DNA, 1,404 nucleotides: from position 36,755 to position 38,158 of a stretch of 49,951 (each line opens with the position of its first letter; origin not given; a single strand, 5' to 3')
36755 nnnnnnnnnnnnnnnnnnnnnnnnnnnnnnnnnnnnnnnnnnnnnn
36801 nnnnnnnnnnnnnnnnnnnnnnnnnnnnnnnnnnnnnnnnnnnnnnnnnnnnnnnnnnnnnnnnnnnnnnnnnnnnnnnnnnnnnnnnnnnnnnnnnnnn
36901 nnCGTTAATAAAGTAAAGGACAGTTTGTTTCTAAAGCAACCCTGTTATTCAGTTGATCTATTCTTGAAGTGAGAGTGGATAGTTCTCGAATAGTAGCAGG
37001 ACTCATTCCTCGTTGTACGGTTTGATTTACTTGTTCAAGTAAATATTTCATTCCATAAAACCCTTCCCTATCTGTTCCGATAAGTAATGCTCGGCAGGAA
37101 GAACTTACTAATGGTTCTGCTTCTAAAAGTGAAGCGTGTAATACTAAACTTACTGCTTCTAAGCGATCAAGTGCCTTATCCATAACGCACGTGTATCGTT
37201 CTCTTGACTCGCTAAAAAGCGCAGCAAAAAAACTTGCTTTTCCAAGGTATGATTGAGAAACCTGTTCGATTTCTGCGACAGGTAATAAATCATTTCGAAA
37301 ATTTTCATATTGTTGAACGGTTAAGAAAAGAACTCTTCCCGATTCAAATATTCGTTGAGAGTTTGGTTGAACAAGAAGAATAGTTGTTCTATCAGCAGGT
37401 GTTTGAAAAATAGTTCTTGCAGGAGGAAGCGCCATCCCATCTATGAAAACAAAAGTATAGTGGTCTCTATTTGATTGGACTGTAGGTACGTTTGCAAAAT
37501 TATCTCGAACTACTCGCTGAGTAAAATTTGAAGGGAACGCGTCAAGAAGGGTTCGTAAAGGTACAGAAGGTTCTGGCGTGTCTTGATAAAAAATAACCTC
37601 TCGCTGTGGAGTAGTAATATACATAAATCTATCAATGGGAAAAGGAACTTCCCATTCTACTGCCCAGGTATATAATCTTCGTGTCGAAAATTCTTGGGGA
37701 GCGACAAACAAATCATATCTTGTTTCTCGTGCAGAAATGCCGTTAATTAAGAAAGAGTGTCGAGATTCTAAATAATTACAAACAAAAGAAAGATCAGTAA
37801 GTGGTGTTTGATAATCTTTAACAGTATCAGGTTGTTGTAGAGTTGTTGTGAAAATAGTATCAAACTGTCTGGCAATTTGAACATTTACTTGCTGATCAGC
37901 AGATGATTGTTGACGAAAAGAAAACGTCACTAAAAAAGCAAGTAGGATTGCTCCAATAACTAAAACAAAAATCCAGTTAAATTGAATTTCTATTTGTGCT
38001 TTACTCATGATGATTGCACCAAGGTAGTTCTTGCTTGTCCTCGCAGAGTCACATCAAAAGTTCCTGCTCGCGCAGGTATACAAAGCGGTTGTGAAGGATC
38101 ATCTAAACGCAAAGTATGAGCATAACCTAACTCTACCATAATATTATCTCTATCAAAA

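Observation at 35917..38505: Four tandem M[KS][RK]AQ prepilin-like paralogues with identical 17-nt gene heads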

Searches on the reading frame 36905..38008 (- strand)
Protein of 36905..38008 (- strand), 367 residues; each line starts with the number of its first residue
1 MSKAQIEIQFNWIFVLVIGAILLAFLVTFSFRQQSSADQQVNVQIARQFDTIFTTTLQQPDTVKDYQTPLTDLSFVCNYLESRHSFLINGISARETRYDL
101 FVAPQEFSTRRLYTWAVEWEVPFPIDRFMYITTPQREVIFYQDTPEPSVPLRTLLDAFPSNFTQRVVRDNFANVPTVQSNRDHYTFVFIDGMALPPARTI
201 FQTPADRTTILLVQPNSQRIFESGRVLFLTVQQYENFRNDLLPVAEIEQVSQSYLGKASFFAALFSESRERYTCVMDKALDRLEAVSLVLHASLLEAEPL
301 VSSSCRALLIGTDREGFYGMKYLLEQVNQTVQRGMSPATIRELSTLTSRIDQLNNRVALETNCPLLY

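Call 9: search_protein_families(library=pfam, proteins=[window:36905-38008:-], max_evalue=1)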
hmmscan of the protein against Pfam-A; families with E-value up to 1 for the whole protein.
window:36905-38008:- (367 aa): 0 families

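Call 15: find_encoding_contigs(protein=window:36905-38008:-, flank=10000, max_places=6)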
Protein window:36905-38008:- (367 aa): 2 contigs read that carry it; 1 place shown.
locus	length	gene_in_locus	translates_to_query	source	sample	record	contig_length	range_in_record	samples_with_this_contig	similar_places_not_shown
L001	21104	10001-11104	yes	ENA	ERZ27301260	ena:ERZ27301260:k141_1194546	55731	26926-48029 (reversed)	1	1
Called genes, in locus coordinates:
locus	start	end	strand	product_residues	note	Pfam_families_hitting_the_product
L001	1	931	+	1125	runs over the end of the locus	-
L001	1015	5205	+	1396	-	-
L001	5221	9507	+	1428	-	-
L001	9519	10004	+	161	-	-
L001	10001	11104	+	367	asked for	-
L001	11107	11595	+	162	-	-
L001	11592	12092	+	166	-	-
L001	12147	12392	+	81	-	-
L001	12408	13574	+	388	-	-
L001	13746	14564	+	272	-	-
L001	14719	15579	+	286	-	-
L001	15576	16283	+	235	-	-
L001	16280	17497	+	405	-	-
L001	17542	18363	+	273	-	-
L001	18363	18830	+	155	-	-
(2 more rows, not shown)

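Call 16: find_homologous_proteins(query=window:36905-38008:-, max_evalue=0.001)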
Query window:36905-38008:- (367 aa): 9 proteins with E <= 0.001 among 4273 candidates.
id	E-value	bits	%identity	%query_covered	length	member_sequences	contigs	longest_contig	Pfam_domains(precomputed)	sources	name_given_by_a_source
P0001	4.9e-239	810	100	100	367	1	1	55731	-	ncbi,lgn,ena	-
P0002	5.9e-85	303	40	100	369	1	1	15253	-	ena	-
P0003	4.4e-54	202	32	99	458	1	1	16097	-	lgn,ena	-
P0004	5.3e-49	185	30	100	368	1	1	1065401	-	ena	-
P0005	2.0e-27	114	29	81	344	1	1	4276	-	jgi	-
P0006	7.1e-22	96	25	99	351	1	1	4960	-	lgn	-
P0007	1.3e-19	88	26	99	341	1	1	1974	-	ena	-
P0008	3.0e-15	74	25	78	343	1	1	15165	-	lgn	-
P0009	2.1e-9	55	21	99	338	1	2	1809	-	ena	-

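Call 18: find_encoding_contigs(protein=P0004, flank=10000, max_places=3)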
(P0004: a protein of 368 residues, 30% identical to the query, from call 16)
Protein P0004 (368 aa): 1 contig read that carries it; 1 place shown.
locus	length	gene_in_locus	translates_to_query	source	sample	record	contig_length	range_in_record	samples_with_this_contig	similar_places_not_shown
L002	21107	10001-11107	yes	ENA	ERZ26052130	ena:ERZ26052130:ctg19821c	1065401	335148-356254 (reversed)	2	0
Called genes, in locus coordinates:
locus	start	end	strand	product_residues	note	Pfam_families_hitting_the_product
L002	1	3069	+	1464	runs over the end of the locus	-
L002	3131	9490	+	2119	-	PF19077:Big_13 (faint)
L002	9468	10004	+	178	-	-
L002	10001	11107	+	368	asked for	-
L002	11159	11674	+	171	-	-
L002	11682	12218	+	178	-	-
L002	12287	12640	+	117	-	-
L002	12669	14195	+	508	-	-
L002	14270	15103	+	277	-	-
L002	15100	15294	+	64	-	-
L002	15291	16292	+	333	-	-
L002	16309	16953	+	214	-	-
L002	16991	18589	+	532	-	-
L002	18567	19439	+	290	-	-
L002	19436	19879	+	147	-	-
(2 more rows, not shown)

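Call 19: find_encoding_contigs(protein=P0002, flank=10000, max_places=3)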
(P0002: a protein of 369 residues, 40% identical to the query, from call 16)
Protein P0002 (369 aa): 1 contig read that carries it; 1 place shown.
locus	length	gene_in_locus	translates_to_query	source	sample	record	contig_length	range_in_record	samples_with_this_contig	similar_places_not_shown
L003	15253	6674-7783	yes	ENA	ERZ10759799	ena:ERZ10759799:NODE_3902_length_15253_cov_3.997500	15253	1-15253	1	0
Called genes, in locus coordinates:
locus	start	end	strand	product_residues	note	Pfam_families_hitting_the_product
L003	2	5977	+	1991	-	?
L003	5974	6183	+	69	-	-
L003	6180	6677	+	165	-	-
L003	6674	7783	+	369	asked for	-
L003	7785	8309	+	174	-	-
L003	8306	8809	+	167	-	-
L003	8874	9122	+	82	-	-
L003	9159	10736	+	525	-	-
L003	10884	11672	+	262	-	-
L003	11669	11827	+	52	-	-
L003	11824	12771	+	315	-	-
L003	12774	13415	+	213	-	-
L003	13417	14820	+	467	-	-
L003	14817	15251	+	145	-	?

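Call 21: find_encoding_contigs(protein=P0003, flank=10000, max_places=2)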
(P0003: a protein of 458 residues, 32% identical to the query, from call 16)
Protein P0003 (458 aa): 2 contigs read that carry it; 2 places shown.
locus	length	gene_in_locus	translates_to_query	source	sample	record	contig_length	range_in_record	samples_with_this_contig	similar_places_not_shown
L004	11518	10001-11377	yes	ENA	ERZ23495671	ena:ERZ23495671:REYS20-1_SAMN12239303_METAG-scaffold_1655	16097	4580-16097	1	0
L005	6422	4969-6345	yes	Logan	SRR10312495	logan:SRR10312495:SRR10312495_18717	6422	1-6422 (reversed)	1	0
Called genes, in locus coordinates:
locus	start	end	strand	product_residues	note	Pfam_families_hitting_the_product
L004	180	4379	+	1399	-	PF13620:CarboxypepD_reg (weak), PF17210:SdrD_B (weak)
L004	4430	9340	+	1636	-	PF19077:Big_13 (faint), PF15418:DUF4625 (faint)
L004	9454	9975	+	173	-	-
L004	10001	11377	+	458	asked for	-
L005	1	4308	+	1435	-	?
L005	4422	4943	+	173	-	-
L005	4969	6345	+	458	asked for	-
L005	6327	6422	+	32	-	?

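Call 22: find_encoding_contigs(protein=P0008, flank=10000, max_places=2)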
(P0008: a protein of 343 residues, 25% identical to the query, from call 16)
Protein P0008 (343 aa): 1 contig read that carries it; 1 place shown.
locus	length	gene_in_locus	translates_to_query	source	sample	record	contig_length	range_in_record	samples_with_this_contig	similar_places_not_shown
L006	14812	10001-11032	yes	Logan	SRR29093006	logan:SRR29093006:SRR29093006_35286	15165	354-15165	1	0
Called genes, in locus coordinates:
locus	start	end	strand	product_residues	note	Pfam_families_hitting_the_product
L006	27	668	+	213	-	PF01876:RNase_P_p30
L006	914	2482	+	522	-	-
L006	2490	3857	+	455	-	-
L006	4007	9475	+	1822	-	PF18884:TSP3_bac (weak)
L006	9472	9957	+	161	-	-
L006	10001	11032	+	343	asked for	-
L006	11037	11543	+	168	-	-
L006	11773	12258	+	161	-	-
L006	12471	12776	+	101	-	-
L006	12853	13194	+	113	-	-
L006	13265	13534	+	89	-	-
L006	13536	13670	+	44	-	-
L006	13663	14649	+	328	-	-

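Call 30: find_related_loci(query=A2, collection=genome_contigs, flank=10000)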
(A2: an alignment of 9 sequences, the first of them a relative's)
Query A2 (367 aa) in genome_contigs; peptide patterns used: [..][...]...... (x = any residue, [..] = any of these).
140 stretches matched a pattern; 107 encode a relative of the query (tblastn E <= 1e-3); the best 80 are kept; 80 distinct loci.
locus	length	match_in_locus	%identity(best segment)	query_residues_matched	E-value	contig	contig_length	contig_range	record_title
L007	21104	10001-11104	29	3-367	4e-56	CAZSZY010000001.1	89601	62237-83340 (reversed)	MAG TPA_asm: uncultured Methanosarcinales archaeon isolate SRP191223_co1_382 genome assembly, contig: NODE_98_length_896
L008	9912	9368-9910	46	1-181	7e-49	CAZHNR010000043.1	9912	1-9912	MAG TPA_asm: uncultured Methanosarcinales archaeon isolate SRP063590_co1_39 genome assembly, contig: NODE_7286_length_99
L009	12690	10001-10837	29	3-298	7e-35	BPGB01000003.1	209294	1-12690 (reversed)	MAG: Candidatus Woesearchaeota archaeon KatS3mg002 DNA, contig_14910, whole genome shotgun sequence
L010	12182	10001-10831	30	1-291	5e-34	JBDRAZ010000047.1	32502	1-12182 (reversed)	MAG: archaeon isolate MEGAHIT-group-1.1032 k141_5619291, whole genome shotgun sequence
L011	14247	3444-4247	29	2-291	3e-32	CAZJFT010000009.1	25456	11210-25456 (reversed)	MAG TPA_asm: uncultured Methanosarcinales archaeon isolate binchicken_co22_118 genome assembly, contig: NODE_2044_length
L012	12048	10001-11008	26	1-367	7e-32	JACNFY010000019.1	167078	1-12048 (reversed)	MAG: Nanobdellati archaeon isolate NIOZ-UU113 NIOZ-UU_NODE_36_length_167078_cov_10.91, whole genome shotgun sequence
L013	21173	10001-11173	28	3-367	3e-43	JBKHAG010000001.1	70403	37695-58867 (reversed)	MAG: Candidatus Woesearchaeota archaeon isolate D1M01_129 NODE_249_length_70403_cov_11.796142, whole genome shotgun sequ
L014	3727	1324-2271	25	3-367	2e-31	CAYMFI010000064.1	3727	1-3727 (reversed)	MAG TPA_asm: uncultured Methanosarcinales archaeon isolate binchicken_co387_191 genome assembly, contig: NODE_36471_leng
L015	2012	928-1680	30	1-284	5e-31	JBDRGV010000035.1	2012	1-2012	MAG: archaeon isolate MEGAHIT-group-1.460 k141_6488439, whole genome shotgun sequence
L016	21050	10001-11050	23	3-367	4e-29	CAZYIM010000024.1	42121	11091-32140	MAG TPA_asm: uncultured Methanosarcinales archaeon isolate SRP077602_co2_322 genome assembly, contig: NODE_1377_length_4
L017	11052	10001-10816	26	2-292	5e-29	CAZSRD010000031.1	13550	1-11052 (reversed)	MAG TPA_asm: uncultured Methanosarcinales archaeon isolate SRP178699_co1_479 genome assembly, contig: NODE_6030_length_1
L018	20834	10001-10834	27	1-292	2e-28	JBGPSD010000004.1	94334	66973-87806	MAG: Candidatus Nanoarchaeia archaeon isolate OBJ1_062018_130_26 k141_18463_length_94334_cov_11.0000, whole genome shotg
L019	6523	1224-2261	26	3-367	7e-28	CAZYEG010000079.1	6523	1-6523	MAG TPA_asm: uncultured Methanosarcinales archaeon isolate SRP077602_co7_45 genome assembly, contig: NODE_47966_length_6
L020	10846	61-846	27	3-284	1e-27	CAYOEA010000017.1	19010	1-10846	MAG TPA_asm: uncultured Methanosarcinales archaeon isolate binchicken_co47_10 genome assembly, contig: NODE_1949_length_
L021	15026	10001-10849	27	3-289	4e-27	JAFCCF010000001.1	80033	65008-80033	MAG: Candidatus Aminicenantes bacterium isolate AB_1215_Bin_51 AB_1215_Bin_51.fna_scaffold_222, whole genome shotgun seq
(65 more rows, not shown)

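Call 36: search_protein_families(library=ncbifam, proteins=[window:36905-38008:-], max_evalue=1)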
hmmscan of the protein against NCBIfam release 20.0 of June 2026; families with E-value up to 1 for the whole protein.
window:36905-38008:- (367 aa): 0 families

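Call 57: predict_structure(alignment_id=A2)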
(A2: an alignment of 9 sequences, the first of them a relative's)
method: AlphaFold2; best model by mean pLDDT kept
length: 367 residues; sequences in the alignment: 9
mean_pLDDT: 83.3   pTM: 0.80
mean pLDDT of the five models: 83.3, 80.8, 80.2, 80.0, 74.6
residues with pLDDT >= 90: 130; 70-90: 183; 50-70: 52; < 50: 2
segments of 3 or more residues with pLDDT < 50: none
pLDDT, mean of each block of 10 residues (from residue 1): 59 82 79 72 82 84 89 82 74 73 88 92 84 92 85 92 82 60 89 71 81 90 94 91 93 95 92 90 90 86 82 64 91 90 91 82 65
secondary structure, 60 per line:
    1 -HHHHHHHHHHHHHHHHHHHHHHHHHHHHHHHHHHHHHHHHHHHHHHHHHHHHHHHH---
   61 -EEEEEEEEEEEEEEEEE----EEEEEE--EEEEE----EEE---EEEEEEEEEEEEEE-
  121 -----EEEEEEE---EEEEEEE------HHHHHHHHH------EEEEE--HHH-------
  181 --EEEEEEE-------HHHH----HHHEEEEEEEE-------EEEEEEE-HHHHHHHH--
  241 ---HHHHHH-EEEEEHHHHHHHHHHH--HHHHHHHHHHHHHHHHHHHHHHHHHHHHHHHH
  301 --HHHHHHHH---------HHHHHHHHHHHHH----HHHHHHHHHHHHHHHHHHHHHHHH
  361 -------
elements in order: H2-57 E62-78 E83-88 E91-95 E100-102 E106-119 E126-132 E136-142 H149-157 E164-168 E183-189 H197-200 E208-215 E223-229 H231-238 H244-249 E251-255 H256-266 H269-300 H303-310 H320-332 H337-360

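Call 61: fold_search(model_id=the predicted structure, library=pdb)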
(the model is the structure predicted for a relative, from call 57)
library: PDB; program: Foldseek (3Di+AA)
matches with E <= 10: 841; with E <= 0.001: 0
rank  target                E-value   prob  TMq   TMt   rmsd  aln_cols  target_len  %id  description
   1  5v56_A                1.6e-02  0.33  0.17  0.12  19.2       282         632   12  2.9A XFEL structure of the multi-domain human smoothened receptor (with E194M mutation) in complex with TC114 (released 2017-05-24)
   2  5v57_A                4.0e-02  0.20  0.17  0.12  19.4       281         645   11  3.0A SYN structure of the multi-domain human smoothened receptor in complex with TC114 (released 2017-05-24)
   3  7s5m_D                4.8e-02  0.21  0.17  0.17  17.6       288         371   11  Crystal Structure of a 8-amino-7-oxononanoate synthase/2-amino-3-ketobutyrate coenzyme A ligase from Mycobacterium sme (released 2021-09-22)
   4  8i7u_B                4.8e-02  0.20  0.16  0.15  18.2       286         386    9  Crystal structure of alpha-Oxoamine Synthase Alb29 with PLP cofactor (released 2024-05-01)
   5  8i7u_A                5.4e-02  0.33  0.20  0.18  18.2       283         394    9  Crystal structure of alpha-Oxoamine Synthase Alb29 with PLP cofactor (released 2024-05-01)
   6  5zkp                  5.4e-02  0.20  0.17  0.15  18.7       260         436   11  Crystal structure of the human platelet-activating factor receptor in complex with SR 27417 (released 2018-06-20)
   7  3wy7_D                6.1e-02  0.23  0.19  0.19  17.8       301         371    9  Crystal structure of Mycobacterium smegmatis 7-Keto-8-aminopelargonic acid (KAPA) synthase BioF (released 2014-12-17)
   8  7s5m_B                7.7e-02  0.28  0.18  0.17  16.6       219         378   11  Crystal Structure of a 8-amino-7-oxononanoate synthase/2-amino-3-ketobutyrate coenzyme A ligase from Mycobacterium sme (released 2021-09-22)
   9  8xhk_B                7.7e-02  0.21  0.18  0.17  18.6       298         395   10  Crystal structure of alpha-Oxoamine Synthase Alb29 with PLP cofactor (released 2024-05-01)
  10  8txr_B                7.7e-02  0.15  0.18  0.21  28.6       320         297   11  E. coli ExoVII(H238A) (released 2024-01-31)
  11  7pua_FM               7.7e-02  0.12  0.16  0.18  15.6       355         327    9  Middle assembly intermediate of the Trypanosoma brucei mitoribosomal small subunit (released 2022-03-02)
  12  7s5m_A                1.0e-01  0.12  0.16  0.16  18.3       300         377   12  Crystal Structure of a 8-amino-7-oxononanoate synthase/2-amino-3-ketobutyrate coenzyme A ligase from Mycobacterium sme (released 2021-09-22)
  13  2pv7_B                1.1e-01  0.18  0.18  0.22  14.7       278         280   10  Crystal structure of chorismate mutase / prephenate dehydrogenase (tyrA) (1574749) from Haemophilus influenzae RD at 2 (released 2007-05-22)
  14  7k15                  1.1e-01  0.15  0.17  0.15  21.1       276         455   10  Crystal structure of the Human Leukotriene B4 Receptor 1 in Complex with Selective Antagonist MK-D-046 (released 2021-02-17)
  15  3dfu_B                1.2e-01  0.13  0.16  0.22  15.8       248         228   10  CRYSTAL STRUCTURE OF A PUTATIVE ROSSMANN-LIKE DEHYDROGENASE (CGL2689) FROM CORYNEBACTERIUM GLUTAMICUM AT 2.07 A RESOLU (released 2008-07-01)
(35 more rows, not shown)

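Call 86: search_protein_representatives(alignment_id=A2)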
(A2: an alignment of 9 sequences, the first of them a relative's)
Query: 9 sequences, 349 profile positions. Proteins with E-value up to 0.001 (for the whole library): 2076; up to 1e-10: 1707; up to 1e-30: 1058. The best 150 are listed.
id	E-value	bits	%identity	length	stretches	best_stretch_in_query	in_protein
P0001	3.5e-129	447.3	-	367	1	3-349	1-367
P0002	2.4e-127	441.3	-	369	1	3-349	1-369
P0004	4.6e-126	437.1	-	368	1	3-349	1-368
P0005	1.6e-122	425.4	-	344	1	1-349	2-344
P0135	1.0e-97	343.8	-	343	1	3-349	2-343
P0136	4.5e-95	335.2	-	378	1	2-349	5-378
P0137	5.1e-94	331.7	-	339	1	1-349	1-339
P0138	5.3e-94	331.6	-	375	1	2-349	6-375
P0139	2.0e-93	329.7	-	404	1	10-349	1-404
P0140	2.7e-93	329.3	-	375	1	4-349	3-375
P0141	3.4e-93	329.0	-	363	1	3-349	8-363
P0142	5.4e-93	328.3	-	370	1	5-349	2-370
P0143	6.0e-91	321.6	-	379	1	2-349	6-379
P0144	1.2e-90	320.6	-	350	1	4-349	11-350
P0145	7.7e-90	317.9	-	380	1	1-349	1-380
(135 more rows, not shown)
